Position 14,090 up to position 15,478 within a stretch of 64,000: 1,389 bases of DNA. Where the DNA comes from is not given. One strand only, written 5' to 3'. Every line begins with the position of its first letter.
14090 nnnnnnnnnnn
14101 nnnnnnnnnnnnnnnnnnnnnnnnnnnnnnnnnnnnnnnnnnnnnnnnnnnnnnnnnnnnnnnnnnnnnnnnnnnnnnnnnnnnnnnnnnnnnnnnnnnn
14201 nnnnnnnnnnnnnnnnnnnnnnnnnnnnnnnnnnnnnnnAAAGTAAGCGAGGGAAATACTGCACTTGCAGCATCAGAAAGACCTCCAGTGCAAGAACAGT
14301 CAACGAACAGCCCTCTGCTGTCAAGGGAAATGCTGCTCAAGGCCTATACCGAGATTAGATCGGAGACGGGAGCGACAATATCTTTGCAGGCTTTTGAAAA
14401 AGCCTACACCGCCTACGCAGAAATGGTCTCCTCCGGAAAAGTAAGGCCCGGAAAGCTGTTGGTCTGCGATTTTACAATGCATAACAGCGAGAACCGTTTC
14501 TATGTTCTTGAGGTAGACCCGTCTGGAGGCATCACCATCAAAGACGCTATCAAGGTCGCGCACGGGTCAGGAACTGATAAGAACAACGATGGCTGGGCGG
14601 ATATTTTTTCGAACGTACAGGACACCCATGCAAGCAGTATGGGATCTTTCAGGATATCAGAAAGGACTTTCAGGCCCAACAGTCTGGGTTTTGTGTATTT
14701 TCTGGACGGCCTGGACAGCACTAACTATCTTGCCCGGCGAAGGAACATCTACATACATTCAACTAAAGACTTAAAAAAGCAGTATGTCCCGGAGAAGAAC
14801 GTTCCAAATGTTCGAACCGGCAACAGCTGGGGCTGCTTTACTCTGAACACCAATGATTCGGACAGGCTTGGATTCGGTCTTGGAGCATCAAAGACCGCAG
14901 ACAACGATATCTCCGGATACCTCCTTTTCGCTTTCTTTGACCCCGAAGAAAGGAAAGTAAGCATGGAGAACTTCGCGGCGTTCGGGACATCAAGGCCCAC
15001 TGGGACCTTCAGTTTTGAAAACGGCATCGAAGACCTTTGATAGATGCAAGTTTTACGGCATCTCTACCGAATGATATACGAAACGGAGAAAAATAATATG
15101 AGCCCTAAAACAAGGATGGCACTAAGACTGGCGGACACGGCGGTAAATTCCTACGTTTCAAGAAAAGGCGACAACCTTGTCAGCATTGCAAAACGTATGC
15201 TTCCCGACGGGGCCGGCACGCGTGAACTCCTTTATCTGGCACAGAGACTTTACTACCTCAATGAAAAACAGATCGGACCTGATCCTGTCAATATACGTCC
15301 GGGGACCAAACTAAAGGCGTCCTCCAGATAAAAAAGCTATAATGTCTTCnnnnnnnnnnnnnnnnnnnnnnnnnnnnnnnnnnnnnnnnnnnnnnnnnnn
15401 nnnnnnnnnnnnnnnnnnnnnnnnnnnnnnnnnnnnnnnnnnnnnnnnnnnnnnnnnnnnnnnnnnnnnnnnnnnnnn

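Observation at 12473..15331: Large LysM + L,D-transpeptidase-like protein with Gly/Ser/Asn-rich extension, followed by a small LysM protein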

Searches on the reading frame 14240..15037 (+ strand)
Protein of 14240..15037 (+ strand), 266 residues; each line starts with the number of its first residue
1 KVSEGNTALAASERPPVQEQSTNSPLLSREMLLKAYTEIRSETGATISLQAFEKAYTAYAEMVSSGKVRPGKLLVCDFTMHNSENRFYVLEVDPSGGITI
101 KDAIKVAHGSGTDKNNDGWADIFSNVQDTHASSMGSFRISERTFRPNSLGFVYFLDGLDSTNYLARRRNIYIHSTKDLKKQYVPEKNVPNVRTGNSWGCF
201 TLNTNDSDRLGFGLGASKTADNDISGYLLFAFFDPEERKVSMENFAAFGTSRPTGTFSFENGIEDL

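Call 12: find_homologous_proteins(query=window:14240-15037:+, max_evalue=0.001)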
Query window:14240-15037:+ (266 aa): 1 proteins with E <= 0.001 among 392 candidates.
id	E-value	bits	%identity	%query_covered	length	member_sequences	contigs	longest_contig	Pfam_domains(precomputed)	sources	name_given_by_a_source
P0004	2.6e-7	49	36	48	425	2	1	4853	PF13645.12,PF01510.31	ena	-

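Call 25: find_homologous_proteins(query=A1, max_evalue=0.001)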
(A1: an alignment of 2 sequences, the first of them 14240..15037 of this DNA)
Query A1 (2 sequences) (266 aa, profile of the alignment): 1549 proteins with E <= 0.001 among 3690 candidates; the best 120 are listed.
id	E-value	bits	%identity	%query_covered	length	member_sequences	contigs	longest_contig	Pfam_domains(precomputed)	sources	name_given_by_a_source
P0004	6.6e-86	306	36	48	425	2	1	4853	PF13645.12,PF01510.31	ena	-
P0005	6.8e-48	182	32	59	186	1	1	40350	PF13645.12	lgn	-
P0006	4.3e-43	166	34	52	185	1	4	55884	PF13645.12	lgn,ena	-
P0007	5.3e-39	152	34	48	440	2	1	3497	PF13645.12,PF01471.24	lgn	-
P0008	7.2e-36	142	39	59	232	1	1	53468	PF13645.12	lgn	-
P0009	8.9e-35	139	32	56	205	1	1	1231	PF13645.12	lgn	-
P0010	2.1e-34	137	39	52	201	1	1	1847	PF13645.12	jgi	jgi:hypothetical protein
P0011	4.0e-34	136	38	59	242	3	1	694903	PF13645.12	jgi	-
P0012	6.8e-34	136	30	76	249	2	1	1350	PF13645.12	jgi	jgi:hypothetical protein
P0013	7.2e-34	136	31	68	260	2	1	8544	PF13645.12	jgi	jgi:hypothetical protein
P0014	7.6e-34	135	41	51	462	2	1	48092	PF13645.12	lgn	-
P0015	1.2e-33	135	38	57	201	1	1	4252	PF13645.12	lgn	-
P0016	2.3e-33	134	38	53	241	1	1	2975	PF13645.12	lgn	-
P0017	3.6e-33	133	31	66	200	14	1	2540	PF13645.12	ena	-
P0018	1.5e-32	131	35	51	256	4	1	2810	PF13645.12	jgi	-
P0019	1.9e-32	131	41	48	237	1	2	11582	PF13645.12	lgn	-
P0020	2.5e-32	131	31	78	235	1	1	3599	PF13645.12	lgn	-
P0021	2.6e-32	130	33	77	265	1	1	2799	PF13645.12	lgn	-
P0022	2.6e-32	130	40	49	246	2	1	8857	PF13645.12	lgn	-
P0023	3.1e-32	130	36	47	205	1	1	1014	PF13645.12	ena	-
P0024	6.3e-32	129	36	68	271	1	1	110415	PF13645.12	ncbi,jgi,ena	ncbi:MAG: murein L,D-transpeptidase catalytic domain family protein [Elusimicrobiales bacterium]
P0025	8.0e-32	129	39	62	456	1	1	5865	PF13645.12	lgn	-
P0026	9.4e-32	129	37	60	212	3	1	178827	PF13645.12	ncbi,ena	-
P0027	1.2e-31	128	31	58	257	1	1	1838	PF13645.12,PF01471.24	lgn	-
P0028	1.2e-31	128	34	50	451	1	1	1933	PF13645.12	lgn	-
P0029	1.4e-31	128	34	65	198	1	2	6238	PF13645.12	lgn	-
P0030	1.5e-31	128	29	62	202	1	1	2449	PF13645.12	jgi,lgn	jgi:hypothetical protein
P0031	1.7e-31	128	33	77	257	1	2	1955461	PF13645.12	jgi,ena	jgi:hypothetical protein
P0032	1.7e-31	128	38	49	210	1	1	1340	PF13645.12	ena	-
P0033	2.1e-31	127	36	65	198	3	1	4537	PF13645.12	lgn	-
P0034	3.5e-31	127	35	51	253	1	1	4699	PF13645.12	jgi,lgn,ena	jgi:hypothetical protein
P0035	3.5e-31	127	32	51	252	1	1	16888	PF13645.12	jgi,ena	-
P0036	4.6e-31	126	32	73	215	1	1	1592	PF13645.12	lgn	-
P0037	4.7e-31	126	38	52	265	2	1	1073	PF13645.12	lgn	-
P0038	5.3e-31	126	33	58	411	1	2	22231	PF13645.12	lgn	-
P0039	5.3e-31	126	36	51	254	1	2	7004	PF13645.12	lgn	-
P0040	5.4e-31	126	34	51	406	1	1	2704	PF13645.12,PF03734.20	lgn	-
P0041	5.5e-31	126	37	51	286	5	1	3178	PF13645.12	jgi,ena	-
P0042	5.7e-31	126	36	55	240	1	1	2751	PF13645.12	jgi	jgi:hypothetical protein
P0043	7.0e-31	126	35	53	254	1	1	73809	PF13645.12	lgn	-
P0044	7.7e-31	126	35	51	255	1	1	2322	PF13645.12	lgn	-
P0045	8.2e-31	126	37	50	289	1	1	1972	PF13645.12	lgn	-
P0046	1.1e-30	125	36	51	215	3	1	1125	PF13645.12,PF03734.20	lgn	-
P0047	1.3e-30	125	42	49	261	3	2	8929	PF13645.12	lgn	-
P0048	1.4e-30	125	36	52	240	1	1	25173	PF13645.12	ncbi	-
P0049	2.4e-30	124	29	55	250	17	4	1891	PF13645.12,PF03734.20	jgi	jgi:hypothetical protein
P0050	2.5e-30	124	36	51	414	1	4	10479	PF13645.12,PF00959.25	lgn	-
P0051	2.8e-30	124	34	62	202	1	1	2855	PF13645.12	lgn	-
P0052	6.6e-30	123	34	49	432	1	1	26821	PF13645.12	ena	-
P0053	6.6e-30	123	38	50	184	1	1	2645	PF13645.12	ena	-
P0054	7.4e-30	122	35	50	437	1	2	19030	PF13645.12,PF01374.24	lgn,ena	-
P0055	8.4e-30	122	35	74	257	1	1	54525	PF13645.12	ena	-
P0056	9.2e-30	122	33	51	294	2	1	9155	PF13645.12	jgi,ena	-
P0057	1.1e-29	122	33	53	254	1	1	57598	PF13645.12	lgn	-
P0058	1.5e-29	121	35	50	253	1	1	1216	PF13645.12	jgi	jgi:hypothetical protein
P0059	1.8e-29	121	33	49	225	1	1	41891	PF13645.12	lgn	-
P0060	2.0e-29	121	36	60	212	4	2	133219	PF13645.12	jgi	jgi:hypothetical protein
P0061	2.0e-29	121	37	49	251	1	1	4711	PF13645.12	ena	-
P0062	2.1e-29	121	36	50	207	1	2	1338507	PF13645.12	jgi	jgi:hypothetical protein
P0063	3.9e-29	120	41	49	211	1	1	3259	PF13645.12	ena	-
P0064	4.2e-29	120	35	49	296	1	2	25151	PF13645.12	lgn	-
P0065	4.4e-29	120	30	72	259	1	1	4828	PF13645.12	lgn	-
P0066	4.6e-29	120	37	56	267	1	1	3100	PF13645.12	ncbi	ncbi:MAG: murein L,D-transpeptidase catalytic domain family protein, partial [Bdellovibrionota bacte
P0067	5.9e-29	119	37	52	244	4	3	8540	PF13645.12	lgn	-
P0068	6.4e-29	119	35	61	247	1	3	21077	PF13645.12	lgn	-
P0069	6.4e-29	119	37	52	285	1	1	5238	PF13645.12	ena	-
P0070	6.6e-29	119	35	52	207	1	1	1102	PF13645.12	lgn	-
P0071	7.5e-29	119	33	78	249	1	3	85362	PF13645.12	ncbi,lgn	-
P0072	7.6e-29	119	36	48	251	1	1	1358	PF13645.12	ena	-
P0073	9.8e-29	119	36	49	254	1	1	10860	PF13645.12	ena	-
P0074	1.0e-28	119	37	49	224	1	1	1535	PF13645.12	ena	-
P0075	1.1e-28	119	35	49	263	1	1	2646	PF13645.12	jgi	jgi:hypothetical protein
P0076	1.1e-28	119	38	49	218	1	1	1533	PF13645.12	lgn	-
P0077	1.1e-28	119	38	49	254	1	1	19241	PF13645.12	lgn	-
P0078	1.2e-28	118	35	51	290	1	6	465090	PF13645.12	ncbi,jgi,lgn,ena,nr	ncbi:MAG: hypothetical protein A2270_04125 [Elusimicrobia bacterium RIFOXYA12_FULL_51_18]|nr:MAG: hy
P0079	1.3e-28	118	36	48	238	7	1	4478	PF13645.12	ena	-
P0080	1.4e-28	118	30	59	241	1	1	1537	PF13645.12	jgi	jgi:hypothetical protein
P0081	1.6e-28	118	35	59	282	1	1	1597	PF13645.12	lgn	-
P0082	2.3e-28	118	34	52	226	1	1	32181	PF13645.12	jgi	jgi:hypothetical protein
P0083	2.4e-28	117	32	51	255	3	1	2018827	PF13645.12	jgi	jgi:hypothetical protein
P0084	2.5e-28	117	34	53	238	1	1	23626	PF13645.12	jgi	jgi:hypothetical protein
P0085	2.6e-28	117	38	48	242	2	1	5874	PF13645.12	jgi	-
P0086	2.6e-28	117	34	65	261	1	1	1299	PF13645.12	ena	-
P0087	2.6e-28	117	39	49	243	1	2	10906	PF13645.12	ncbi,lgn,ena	-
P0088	3.4e-28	117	36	51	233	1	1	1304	PF13645.12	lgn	-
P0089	3.8e-28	117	33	61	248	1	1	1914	PF13645.12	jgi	-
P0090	4.0e-28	117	33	48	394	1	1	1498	PF09374.16,PF13645.12,PF05838.18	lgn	-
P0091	5.3e-28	116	29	62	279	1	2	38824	PF13645.12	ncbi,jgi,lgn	ncbi:MAG TPA: murein L,D-transpeptidase catalytic domain family protein [Bdellovibrionota bacterium]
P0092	5.5e-28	116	33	71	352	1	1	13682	PF13645.12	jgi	jgi:hypothetical protein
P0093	5.7e-28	116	33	60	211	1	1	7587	PF13645.12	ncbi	-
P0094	7.3e-28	116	34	51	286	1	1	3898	PF13645.12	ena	-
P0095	8.0e-28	116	30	76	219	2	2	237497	PF13645.12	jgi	jgi:hypothetical protein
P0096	8.4e-28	116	38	48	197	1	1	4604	PF13645.12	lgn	-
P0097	1.1e-27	115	39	50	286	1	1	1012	PF13645.12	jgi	jgi:hypothetical protein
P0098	1.2e-27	115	38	52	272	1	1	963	PF13645.12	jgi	-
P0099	1.6e-27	115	31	53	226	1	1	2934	PF13645.12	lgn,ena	-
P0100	1.7e-27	115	36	52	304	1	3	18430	PF13645.12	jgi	jgi:L,D-transpeptidase catalytic domain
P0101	1.8e-27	115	31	73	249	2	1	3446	PF13645.12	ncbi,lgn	-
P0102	1.8e-27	115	34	53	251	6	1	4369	PF13645.12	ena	-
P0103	1.9e-27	114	38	48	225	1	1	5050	PF13645.12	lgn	-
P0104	4.2e-27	113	34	59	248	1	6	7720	PF13645.12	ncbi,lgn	-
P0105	6.4e-27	113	32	46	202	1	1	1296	PF13645.12,PF03734.20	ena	-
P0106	7.8e-27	112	36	51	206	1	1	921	PF13645.12,PF03734.20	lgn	-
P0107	1.1e-26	112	33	52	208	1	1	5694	PF13645.12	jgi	jgi:hypothetical protein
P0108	1.1e-26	112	34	48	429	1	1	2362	PF13645.12,PF08924.18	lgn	-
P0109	1.9e-26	111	33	59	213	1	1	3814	PF13645.12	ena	-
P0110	1.9e-26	111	34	49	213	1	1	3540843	PF13645.12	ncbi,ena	-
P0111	2.4e-26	111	34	53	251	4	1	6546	PF13645.12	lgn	-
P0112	2.6e-26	111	37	49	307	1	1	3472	PF13645.12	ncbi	-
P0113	3.3e-26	110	31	50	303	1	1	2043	PF13645.12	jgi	jgi:hypothetical protein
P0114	3.3e-26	110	41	50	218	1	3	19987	PF13645.12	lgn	-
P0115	4.0e-26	110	32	59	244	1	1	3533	PF13645.12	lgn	-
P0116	6.7e-26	109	38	53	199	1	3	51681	PF13645.12,PF03734.20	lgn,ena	-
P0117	7.8e-26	109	37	65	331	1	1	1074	PF13645.12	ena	-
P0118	7.8e-26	109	30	76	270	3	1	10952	PF13645.12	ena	-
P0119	8.3e-26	109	37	49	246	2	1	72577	PF13645.12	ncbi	-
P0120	9.0e-26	109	29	56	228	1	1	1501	PF13645.12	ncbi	-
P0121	9.5e-26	109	37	40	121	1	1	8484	PF13645.12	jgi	jgi:hypothetical protein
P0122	1.0e-25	109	30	58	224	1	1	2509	PF13645.12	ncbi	-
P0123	1.0e-25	109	34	53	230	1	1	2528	PF13645.12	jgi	-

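Call 40: find_encoding_contigs(protein=P0006, flank=8000, max_places=2)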
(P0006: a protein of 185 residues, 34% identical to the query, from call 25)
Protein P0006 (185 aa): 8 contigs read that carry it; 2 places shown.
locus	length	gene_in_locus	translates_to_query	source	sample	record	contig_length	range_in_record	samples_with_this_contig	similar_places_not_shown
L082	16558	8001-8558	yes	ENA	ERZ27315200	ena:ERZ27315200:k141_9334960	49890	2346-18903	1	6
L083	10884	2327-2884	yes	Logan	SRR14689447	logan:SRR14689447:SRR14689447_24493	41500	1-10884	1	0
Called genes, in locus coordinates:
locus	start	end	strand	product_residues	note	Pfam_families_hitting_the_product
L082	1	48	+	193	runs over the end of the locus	-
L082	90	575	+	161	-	PF01464:SLT (weak)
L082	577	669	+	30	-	-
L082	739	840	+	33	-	-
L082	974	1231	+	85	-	-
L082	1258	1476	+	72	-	-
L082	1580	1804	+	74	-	-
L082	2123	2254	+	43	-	-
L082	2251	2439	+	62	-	-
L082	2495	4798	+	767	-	PF02190:LON_substr_bdg, PF00004:AAA, PF07728:AAA_5 (weak), PF22667:Lon_lid, PF05362:Lon_C, PF13541:ChlI (weak)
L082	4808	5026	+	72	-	-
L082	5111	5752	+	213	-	PF23657:DUF7151 (weak)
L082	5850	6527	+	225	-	PF01464:SLT (weak)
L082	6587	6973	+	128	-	-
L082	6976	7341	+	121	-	-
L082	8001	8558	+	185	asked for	PF13645:YkuD_2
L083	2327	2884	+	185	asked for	PF13645:YkuD_2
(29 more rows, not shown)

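Call 59: find_encoding_contigs(protein=P0083, flank=8000, max_places=2)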
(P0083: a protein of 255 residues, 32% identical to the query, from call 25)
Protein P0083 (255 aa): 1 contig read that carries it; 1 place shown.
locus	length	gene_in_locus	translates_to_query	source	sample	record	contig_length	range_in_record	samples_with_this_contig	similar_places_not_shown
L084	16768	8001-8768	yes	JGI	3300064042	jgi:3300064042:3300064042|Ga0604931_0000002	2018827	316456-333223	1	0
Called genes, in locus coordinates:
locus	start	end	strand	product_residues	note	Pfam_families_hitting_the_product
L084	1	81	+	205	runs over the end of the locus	PF01066:CDP-OH_P_transf (weak)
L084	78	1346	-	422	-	PF01053:Cys_Met_Meta_PP, PF00155:Aminotran_1_2 (weak)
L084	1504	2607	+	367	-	PF06559:DCD_N, PF22769:DCD, PF22569:DCD_C, PF22769:DCD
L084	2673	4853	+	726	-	PF00989:PAS (weak), PF08448:PAS_4, PF13188:PAS_8 (faint), PF13426:PAS_9 (faint), PF08448:PAS_4, PF00512:HisKA, PF02518:HATPase_c, PF00072:Response_reg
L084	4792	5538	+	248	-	-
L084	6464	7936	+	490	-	PF01374:Glyco_hydro_46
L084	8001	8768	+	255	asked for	PF13645:YkuD_2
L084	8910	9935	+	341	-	PF01636:APH, PF02958:EcKL (faint)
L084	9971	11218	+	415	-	PF02771:Acyl-CoA_dh_N, PF02770:Acyl-CoA_dh_M, PF00441:Acyl-CoA_dh_1, PF08028:Acyl-CoA_dh_2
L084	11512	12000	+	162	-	PF02311:AraC_binding, PF07883:Cupin_2, PF05899:Cupin_3 (weak)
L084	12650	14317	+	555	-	PF00005:ABC_tran, PF13304:AAA_21, PF14491:DUF4435 (faint)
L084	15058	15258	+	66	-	-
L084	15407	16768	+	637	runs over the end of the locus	PF02705:K_trans, PF22776:K_trans_C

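Call 62: find_encoding_contigs(protein=P0014, flank=8000, max_places=2)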
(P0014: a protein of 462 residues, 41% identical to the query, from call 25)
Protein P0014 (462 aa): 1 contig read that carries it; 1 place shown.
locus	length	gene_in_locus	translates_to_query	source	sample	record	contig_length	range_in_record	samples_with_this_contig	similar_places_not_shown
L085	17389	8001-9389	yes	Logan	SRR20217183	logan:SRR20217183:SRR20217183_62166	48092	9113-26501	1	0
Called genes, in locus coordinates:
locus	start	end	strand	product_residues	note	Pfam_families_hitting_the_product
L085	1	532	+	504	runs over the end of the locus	PF17289:Terminase_6C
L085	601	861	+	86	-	-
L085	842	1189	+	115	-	PF24043:DUF7352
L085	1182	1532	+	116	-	-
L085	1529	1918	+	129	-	-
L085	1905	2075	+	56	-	-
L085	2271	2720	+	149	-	-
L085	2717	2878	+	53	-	-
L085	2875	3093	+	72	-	-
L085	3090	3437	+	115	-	PF00072:Response_reg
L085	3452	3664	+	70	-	PF28077:THIVI_2564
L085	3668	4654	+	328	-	-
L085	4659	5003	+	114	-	-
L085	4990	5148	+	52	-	-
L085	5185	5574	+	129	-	-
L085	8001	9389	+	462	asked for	PF13645:YkuD_2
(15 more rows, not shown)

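Call 81: find_related_loci(query=A1, collection=viral_contigs, flank=6000)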
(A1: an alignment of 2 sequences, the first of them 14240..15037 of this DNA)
Query A1 (266 aa) in viral_contigs; peptide patterns used: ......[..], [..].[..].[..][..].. (x = any residue, [..] = any of these).
13 stretches matched a pattern, but none encodes a relative of the query by tblastn (E <= 1e-3).

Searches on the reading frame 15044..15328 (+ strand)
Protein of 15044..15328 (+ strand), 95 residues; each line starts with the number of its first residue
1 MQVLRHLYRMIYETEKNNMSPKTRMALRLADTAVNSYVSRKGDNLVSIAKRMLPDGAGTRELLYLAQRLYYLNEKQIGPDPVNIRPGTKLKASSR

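Call 3: search_protein_families(library=pfam, proteins=[window:15044-15328:+], max_evalue=1)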
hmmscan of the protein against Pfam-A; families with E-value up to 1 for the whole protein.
window:15044-15328:+ (95 aa): 1 family
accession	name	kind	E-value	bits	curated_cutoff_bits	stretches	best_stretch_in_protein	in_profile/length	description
PF01476.26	LysM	-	0.032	14.6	20.9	1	40-91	4-41/43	LysM domain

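Call 4: search_protein_families(library=ncbifam, proteins=[window:15044-15328:+], max_evalue=1)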
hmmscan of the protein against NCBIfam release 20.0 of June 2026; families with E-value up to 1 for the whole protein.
window:15044-15328:+ (95 aa): 0 families

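Call 9: list_cluster_members(proteins=[P0001, window:15044-15328:+, window:15098-15328:+])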
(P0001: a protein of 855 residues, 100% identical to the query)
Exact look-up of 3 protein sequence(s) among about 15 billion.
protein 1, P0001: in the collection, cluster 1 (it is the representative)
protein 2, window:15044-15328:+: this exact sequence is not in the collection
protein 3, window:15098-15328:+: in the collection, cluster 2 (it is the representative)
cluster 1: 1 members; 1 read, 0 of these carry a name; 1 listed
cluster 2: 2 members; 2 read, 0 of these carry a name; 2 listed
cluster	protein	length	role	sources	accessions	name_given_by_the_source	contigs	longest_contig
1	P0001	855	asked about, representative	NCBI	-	-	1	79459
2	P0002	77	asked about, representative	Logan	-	-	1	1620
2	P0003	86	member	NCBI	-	-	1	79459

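Call 16: search_protein_families(library=phrogs, proteins=[window:15098-15328:+], max_evalue=0.1)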
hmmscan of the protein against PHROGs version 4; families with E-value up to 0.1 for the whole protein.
window:15098-15328:+ (77 aa): 1 family
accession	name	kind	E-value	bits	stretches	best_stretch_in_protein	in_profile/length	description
phrog_380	-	lysis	2.9e-05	24.2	1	13-75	180-235/309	endolysin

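Call 77: search_protein_families(library=padloc, proteins=[window:15098-15328:+], max_evalue=1)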
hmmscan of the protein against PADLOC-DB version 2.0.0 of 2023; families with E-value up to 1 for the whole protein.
window:15098-15328:+ (77 aa): 0 families
